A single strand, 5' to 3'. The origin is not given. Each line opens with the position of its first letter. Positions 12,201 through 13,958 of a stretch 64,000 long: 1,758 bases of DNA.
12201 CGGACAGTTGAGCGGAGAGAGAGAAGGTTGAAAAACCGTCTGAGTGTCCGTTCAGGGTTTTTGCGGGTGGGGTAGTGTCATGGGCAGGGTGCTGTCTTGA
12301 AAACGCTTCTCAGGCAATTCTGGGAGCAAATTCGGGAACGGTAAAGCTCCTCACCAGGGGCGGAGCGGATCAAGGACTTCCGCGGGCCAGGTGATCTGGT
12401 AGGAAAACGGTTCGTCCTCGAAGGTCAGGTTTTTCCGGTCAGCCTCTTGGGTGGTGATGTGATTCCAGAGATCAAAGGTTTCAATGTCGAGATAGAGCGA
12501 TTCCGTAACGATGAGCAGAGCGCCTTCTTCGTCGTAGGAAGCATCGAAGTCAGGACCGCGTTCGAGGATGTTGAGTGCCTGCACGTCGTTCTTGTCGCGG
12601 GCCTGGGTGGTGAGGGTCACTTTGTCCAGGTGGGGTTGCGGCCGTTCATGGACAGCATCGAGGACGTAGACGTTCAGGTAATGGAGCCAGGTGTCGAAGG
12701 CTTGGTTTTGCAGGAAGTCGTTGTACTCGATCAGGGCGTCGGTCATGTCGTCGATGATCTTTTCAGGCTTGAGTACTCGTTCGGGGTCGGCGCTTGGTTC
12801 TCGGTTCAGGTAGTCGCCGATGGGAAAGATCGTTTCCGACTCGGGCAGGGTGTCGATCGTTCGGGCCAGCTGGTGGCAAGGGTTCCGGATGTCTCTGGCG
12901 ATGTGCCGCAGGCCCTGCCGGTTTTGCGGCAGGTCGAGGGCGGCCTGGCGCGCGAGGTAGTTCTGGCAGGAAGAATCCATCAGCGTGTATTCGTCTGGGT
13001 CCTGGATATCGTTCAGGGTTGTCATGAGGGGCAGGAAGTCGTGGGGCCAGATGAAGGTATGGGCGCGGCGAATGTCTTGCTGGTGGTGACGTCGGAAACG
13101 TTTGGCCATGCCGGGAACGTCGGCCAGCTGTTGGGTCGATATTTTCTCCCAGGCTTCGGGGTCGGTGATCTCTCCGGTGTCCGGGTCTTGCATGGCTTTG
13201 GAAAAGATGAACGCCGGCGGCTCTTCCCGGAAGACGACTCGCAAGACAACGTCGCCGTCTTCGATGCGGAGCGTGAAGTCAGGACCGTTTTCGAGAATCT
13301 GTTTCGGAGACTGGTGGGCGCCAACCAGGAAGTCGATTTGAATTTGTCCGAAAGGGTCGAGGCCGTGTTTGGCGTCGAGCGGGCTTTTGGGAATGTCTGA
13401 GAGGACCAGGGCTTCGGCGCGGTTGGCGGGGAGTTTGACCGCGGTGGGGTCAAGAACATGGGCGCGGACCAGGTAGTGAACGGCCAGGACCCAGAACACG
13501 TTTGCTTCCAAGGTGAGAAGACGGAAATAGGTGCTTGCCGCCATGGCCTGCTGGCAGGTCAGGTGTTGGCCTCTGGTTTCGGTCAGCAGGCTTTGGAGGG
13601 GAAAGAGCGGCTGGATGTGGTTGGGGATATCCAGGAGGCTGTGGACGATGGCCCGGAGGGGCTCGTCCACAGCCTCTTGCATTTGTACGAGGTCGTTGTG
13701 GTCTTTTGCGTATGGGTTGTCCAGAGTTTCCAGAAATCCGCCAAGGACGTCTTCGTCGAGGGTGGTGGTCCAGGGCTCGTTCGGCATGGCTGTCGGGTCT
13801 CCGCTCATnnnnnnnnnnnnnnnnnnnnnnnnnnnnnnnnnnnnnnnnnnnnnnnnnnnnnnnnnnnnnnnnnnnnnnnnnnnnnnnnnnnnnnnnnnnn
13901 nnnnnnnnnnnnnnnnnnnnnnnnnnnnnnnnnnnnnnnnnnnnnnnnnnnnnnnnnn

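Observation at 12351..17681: Integrase-led operon of ORFan proteins, including two tandem, translationally coupled ~480-aa paralogs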

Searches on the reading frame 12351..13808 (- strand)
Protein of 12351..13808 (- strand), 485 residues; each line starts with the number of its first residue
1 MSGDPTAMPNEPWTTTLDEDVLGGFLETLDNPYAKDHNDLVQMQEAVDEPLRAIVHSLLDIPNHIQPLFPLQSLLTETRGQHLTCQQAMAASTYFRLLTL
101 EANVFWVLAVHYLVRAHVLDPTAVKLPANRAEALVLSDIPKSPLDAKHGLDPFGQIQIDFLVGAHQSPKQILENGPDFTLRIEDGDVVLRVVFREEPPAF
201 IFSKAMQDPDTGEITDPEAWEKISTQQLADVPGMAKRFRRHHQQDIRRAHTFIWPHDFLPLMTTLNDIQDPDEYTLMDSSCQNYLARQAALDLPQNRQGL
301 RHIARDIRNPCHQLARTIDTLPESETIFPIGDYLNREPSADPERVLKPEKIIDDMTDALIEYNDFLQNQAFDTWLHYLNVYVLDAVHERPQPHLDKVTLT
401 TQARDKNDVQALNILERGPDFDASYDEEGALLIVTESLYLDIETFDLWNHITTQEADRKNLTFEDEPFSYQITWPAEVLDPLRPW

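Call 3: search_protein_families(library=pfam, proteins=[window:12351-13808:-], max_evalue=0.1)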
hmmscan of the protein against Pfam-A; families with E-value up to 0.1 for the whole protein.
window:12351-13808:- (485 aa): 2 families
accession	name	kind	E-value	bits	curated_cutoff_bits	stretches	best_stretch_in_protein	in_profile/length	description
PF10805.13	DUF2730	-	0.034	14.7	24.9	0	24-102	20-99/102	Protein of unknown function (DUF2730)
PF21937.1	Yop-YscD_ppl_2nd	-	0.099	12.8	27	0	211-235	34-58/67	YscD/CdsD-like Bon-like domain 2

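Call 8: search_protein_families(library=ncbifam, proteins=[window:12351-13808:-], max_evalue=0.1)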
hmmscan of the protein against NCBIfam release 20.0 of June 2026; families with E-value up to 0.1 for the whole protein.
window:12351-13808:- (485 aa): 0 families

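Call 9: search_protein_families(library=phrogs, proteins=[window:12351-13808:-], max_evalue=0.1)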
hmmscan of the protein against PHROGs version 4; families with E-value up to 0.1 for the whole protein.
window:12351-13808:- (485 aa): 0 families

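Call 10: search_protein_families(library=padloc, proteins=[window:12351-13808:-], max_evalue=0.1)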
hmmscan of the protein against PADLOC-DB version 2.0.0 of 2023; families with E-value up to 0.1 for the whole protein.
window:12351-13808:- (485 aa): 0 families

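Call 20: search_dna_similar(query=window:12351-13808:-, collection=plasmids, mode=protein, max_evalue=0.01)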
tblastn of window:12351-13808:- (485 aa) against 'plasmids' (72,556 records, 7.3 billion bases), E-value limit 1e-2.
No match.
